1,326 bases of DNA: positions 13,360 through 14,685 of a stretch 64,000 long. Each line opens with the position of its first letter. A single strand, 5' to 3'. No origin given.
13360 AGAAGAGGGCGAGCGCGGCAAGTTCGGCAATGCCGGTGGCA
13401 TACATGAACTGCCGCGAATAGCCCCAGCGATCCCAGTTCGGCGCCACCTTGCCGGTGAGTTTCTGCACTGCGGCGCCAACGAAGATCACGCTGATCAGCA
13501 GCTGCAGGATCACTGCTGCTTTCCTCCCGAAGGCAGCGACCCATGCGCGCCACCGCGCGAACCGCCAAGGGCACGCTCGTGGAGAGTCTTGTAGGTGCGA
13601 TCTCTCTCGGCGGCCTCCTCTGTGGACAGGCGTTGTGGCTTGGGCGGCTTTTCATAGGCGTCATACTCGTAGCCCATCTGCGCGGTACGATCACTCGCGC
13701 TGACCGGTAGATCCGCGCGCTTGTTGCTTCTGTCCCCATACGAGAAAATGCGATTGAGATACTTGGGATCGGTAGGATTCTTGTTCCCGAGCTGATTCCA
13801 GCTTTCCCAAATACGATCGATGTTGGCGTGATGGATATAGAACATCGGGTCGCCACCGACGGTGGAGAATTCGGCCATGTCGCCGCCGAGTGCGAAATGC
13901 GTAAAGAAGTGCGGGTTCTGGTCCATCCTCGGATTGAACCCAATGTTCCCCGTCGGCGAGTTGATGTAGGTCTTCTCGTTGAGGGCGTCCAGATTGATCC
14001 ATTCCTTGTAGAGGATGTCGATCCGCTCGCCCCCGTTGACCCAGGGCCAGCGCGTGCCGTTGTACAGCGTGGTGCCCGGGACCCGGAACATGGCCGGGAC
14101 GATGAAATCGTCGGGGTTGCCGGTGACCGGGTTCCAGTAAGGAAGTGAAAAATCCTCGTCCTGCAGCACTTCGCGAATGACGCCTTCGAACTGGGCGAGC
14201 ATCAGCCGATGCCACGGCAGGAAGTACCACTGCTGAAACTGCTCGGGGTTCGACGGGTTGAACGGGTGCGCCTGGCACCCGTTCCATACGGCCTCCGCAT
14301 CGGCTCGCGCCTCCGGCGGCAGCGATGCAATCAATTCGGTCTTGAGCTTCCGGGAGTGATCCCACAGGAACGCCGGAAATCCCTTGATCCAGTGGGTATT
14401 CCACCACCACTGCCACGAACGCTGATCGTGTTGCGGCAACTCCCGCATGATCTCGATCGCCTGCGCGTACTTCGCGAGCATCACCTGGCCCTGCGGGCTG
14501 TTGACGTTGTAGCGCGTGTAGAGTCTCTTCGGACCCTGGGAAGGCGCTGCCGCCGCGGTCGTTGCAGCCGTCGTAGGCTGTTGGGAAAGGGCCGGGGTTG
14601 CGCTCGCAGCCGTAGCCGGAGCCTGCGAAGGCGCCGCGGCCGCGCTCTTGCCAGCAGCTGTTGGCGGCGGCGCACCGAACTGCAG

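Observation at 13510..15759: Six-bladed Kelch propeller fused to a tyrosinase (type-3 copper) domain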

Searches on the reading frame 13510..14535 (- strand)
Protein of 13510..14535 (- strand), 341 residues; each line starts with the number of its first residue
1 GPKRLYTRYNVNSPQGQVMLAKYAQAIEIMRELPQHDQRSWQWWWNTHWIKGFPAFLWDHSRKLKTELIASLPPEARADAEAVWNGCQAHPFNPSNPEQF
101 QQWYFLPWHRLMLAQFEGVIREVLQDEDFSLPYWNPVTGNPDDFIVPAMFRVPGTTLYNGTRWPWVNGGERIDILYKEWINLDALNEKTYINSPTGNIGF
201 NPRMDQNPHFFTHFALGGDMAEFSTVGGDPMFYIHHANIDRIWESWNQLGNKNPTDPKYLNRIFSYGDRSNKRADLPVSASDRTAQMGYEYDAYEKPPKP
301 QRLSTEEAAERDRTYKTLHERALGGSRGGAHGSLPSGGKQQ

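Call 8: search_solved_structures(query=window:13513-14532:-, max_evalue=1, show_alignments=4)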
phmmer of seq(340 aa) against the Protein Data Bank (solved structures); distinct sequences matched with E-value up to 1: 63 (the best 60 are shown).
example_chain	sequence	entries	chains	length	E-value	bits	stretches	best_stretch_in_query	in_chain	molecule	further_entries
8trz_A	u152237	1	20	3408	1.2e-32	116.8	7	104-249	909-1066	Hemocyanin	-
3j32_A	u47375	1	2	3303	5.1e-32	114.7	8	208-327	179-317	Hemocyanin isoform 1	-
6r83_1a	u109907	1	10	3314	8e-30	107.5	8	209-257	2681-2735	Hemocyanin subunit 1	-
2p3x_A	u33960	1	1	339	1.4e-22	83.6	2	216-292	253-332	Polyphenol oxidase, chloroplast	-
6hqi_A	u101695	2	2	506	2.5e-21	79.5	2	215-307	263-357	Polyphenol oxidase A, chloroplastic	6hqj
4bed_A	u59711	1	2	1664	6.1e-20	74.9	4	208-325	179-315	HEMOCYANIN KLH1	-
7xio_A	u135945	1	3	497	6.2e-20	74.9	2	198-295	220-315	Polyphenol oxidase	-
4yd9_A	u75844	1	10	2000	2.1e-19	73.2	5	219-249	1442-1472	hemocyanin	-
5ce9_A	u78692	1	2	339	4e-19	72.3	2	218-291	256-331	Polyphenol oxidase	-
8b74_A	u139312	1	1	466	8.2e-19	71.2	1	6-291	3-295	Oxidoreductase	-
6els_A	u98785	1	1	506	1.2e-17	67.4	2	217-296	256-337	Polyphenol oxidase, chloroplastic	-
1bt1_A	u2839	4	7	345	1.4e-17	67.2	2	217-291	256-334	PROTEIN (CATECHOL OXIDASE)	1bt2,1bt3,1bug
4bed_B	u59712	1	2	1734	7.9e-17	64.7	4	220-248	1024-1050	HEMOCYANIN KLH1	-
9wfm_A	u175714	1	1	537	6.9e-15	58.3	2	195-247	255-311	Tyrosinase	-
8bbq_A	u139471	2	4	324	1.3e-13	54.2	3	203-248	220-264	Core tyrosinase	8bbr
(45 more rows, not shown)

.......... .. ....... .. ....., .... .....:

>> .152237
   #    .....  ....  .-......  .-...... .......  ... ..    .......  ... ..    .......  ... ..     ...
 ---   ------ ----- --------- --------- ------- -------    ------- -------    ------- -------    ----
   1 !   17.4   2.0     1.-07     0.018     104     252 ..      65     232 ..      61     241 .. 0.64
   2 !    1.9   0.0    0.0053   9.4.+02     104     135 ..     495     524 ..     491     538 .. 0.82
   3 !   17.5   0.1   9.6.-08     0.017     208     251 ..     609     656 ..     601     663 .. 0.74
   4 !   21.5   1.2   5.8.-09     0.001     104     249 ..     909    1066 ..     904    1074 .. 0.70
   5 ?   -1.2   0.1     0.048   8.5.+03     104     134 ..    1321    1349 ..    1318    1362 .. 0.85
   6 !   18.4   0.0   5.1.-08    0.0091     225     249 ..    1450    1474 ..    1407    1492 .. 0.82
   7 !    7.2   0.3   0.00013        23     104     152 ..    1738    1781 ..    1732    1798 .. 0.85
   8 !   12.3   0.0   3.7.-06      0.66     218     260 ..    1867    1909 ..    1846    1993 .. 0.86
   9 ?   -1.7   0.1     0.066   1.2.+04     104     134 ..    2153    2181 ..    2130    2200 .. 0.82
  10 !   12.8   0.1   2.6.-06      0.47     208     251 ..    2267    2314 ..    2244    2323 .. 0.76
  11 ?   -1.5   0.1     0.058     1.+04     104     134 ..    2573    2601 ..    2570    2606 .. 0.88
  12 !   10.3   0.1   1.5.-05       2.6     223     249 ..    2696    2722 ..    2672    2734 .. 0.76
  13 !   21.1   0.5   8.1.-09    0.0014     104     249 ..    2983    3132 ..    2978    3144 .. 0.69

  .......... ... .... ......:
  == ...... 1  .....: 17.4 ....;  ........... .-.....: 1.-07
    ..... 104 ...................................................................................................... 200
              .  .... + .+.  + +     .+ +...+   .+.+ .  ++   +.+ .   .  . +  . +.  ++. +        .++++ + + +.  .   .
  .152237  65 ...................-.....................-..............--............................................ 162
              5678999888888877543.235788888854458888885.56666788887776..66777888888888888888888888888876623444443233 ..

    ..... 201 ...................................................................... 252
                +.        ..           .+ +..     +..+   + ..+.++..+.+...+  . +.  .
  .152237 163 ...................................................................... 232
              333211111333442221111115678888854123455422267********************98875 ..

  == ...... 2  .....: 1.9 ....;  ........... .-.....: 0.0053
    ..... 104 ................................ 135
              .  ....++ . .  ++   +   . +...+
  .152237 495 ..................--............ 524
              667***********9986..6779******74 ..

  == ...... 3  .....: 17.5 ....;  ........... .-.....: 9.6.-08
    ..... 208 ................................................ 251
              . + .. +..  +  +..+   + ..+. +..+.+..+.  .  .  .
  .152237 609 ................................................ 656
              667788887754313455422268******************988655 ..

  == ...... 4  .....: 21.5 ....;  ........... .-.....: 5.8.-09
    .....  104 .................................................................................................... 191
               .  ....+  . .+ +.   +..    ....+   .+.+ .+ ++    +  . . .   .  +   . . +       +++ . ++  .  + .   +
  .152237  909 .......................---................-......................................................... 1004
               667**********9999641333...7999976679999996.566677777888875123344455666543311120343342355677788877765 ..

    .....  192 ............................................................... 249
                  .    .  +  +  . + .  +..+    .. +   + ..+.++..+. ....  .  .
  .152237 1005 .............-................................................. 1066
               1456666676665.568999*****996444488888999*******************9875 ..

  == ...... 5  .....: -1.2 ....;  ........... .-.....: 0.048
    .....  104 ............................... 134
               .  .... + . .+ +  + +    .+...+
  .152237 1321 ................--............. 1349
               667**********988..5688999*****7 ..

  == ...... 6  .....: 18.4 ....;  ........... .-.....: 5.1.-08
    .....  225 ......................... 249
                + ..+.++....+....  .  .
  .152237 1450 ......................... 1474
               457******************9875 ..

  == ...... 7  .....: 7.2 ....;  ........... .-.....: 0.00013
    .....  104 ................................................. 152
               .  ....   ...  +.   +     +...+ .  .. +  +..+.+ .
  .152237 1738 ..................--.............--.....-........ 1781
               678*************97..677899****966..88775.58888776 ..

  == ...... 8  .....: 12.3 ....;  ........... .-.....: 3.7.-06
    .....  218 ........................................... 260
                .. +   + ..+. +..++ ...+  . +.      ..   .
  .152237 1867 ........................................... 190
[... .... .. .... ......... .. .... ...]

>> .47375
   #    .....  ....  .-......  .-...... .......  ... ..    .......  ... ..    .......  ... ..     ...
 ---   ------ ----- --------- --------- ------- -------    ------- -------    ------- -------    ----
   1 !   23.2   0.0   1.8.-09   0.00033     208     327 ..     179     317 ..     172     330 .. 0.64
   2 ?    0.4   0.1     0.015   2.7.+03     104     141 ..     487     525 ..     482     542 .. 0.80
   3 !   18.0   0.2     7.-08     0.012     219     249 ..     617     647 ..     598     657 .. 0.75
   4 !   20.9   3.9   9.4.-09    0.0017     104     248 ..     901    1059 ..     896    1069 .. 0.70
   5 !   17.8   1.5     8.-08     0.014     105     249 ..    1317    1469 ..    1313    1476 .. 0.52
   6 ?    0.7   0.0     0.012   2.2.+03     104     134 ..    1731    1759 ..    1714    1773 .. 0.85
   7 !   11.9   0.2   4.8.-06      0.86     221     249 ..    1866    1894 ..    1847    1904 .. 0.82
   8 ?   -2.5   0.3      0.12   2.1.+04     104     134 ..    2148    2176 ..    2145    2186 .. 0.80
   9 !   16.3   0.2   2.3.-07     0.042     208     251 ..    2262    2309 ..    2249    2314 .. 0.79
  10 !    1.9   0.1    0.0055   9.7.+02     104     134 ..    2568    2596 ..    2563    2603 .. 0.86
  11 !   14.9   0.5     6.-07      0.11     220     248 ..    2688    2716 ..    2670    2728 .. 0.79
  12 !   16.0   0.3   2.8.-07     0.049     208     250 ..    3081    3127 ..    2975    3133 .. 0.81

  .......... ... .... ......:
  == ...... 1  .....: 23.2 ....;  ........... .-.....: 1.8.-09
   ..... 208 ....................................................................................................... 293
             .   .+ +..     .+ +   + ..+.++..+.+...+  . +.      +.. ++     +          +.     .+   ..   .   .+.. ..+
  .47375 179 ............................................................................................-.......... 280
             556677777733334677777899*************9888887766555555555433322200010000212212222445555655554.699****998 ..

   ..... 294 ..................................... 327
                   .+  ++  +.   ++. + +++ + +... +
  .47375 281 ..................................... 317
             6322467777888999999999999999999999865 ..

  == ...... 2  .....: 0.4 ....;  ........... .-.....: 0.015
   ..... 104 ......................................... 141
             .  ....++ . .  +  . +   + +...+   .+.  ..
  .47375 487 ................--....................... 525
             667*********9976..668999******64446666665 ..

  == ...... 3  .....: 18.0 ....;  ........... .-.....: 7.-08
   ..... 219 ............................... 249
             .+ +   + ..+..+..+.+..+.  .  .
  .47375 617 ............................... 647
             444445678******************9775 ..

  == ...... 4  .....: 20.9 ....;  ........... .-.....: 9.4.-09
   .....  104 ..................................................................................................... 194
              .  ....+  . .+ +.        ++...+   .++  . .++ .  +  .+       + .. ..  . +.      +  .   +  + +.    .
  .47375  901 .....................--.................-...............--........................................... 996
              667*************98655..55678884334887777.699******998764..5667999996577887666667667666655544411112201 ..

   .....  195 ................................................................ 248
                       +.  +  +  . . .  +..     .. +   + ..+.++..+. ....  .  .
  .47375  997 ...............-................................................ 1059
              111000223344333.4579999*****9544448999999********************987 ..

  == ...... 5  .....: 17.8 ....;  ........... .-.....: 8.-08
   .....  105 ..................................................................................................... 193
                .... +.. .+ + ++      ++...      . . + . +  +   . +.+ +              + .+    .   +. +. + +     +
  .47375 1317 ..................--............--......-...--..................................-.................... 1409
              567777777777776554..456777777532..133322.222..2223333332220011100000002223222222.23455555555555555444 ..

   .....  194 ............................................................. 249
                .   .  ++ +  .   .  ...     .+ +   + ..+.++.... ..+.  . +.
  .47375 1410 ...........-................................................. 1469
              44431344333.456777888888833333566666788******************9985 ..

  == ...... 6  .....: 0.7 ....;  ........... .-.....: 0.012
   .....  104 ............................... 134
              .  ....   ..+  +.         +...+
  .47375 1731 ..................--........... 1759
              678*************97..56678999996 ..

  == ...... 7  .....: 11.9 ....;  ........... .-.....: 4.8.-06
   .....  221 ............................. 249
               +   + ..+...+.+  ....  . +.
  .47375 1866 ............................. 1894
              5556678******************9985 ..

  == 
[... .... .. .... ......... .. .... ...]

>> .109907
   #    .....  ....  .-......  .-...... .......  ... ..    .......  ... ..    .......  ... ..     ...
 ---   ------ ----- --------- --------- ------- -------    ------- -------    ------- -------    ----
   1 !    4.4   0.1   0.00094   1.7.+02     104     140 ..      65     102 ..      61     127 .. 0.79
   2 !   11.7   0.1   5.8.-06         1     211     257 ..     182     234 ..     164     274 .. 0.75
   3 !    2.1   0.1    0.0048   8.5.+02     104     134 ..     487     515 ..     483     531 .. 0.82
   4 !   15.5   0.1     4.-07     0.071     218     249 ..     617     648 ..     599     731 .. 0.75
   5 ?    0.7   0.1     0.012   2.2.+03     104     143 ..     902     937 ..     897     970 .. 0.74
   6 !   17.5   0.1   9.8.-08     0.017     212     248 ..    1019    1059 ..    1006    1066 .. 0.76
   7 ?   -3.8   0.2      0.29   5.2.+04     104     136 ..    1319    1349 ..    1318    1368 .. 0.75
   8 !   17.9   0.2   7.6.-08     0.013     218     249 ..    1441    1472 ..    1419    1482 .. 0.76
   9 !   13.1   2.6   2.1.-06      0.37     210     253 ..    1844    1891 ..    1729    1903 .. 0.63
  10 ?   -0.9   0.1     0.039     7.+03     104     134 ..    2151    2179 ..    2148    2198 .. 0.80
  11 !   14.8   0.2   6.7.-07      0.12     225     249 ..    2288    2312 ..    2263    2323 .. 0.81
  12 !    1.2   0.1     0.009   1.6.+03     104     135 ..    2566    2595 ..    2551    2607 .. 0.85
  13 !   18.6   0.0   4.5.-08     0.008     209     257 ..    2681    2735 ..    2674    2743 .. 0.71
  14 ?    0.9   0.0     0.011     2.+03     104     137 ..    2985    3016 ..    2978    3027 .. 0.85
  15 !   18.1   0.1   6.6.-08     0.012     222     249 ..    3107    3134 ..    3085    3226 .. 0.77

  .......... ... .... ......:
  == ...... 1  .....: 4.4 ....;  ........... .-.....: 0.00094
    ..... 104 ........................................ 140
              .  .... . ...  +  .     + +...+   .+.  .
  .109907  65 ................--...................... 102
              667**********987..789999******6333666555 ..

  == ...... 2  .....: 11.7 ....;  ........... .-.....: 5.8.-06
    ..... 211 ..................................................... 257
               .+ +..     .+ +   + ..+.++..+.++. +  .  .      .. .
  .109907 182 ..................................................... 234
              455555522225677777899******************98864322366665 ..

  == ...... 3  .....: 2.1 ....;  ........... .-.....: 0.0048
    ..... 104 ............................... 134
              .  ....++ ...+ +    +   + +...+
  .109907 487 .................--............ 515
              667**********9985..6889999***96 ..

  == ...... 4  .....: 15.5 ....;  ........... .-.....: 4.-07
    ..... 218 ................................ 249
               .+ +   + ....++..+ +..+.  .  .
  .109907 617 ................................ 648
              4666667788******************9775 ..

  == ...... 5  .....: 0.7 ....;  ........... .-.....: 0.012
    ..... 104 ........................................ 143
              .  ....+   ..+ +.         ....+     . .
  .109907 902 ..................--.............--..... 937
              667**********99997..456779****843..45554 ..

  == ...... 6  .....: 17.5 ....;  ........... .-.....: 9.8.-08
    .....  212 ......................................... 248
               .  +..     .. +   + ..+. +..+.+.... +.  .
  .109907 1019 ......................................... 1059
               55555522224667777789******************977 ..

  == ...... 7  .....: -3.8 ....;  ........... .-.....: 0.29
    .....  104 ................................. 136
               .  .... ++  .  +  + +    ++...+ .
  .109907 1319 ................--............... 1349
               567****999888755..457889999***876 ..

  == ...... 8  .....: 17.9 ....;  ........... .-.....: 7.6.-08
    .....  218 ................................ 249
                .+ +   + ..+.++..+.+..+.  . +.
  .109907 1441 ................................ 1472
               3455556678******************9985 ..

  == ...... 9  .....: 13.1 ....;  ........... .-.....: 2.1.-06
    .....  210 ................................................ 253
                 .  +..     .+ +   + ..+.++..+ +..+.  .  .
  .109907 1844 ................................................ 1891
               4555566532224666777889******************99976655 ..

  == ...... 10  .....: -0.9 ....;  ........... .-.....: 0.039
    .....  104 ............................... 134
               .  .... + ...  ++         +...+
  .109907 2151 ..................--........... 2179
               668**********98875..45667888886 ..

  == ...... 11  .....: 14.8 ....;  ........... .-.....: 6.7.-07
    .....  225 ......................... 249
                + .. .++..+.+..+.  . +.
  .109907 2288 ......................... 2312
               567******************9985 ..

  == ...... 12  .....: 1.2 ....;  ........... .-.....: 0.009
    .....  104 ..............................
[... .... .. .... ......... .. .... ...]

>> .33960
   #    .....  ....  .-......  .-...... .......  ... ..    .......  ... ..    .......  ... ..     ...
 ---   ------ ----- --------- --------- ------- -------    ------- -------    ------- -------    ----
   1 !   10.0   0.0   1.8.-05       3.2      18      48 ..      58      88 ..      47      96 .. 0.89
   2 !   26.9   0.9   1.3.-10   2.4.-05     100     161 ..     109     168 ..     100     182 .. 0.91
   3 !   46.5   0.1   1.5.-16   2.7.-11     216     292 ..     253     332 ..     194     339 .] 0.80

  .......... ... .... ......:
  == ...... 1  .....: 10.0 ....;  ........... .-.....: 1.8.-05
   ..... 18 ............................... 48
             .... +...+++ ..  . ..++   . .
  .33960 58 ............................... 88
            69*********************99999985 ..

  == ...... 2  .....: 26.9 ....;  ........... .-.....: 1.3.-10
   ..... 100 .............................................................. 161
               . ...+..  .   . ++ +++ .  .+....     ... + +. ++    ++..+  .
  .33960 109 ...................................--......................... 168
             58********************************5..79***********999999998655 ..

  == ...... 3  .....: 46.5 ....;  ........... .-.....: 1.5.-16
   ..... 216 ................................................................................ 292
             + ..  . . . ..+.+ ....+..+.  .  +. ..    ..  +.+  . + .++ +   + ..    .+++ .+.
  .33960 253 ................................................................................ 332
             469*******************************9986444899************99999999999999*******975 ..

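Call 18: search_protein_representatives(protein=window:13510-14535:-)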
Query: 341 residues. Proteins with E-value up to 0.001 (for the whole library): 5256; up to 1e-10: 1870; up to 1e-30: 178. The best 150 are listed.
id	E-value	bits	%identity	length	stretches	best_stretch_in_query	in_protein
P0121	1.4e-208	708.9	89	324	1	18-340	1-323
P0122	1.4e-177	606.9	74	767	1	1-332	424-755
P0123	3.2e-96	339.2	79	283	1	19-196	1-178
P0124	3.7e-94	332.4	52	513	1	3-314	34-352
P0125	1.0e-84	301.3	74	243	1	124-300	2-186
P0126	8.3e-80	285.2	46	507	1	7-306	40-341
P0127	3.4e-73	263.4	58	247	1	83-302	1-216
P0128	1.3e-70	254.9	76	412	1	7-154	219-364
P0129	5.3e-67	243.0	85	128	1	72-194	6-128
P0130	1.1e-65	238.7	63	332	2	161-284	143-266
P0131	2.7e-65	237.4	66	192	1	30-210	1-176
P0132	3.8e-65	236.9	41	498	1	5-307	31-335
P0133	1.9e-63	231.3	42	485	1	5-300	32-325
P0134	3.8e-63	230.3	62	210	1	152-333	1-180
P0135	2.6e-62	227.6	69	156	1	178-308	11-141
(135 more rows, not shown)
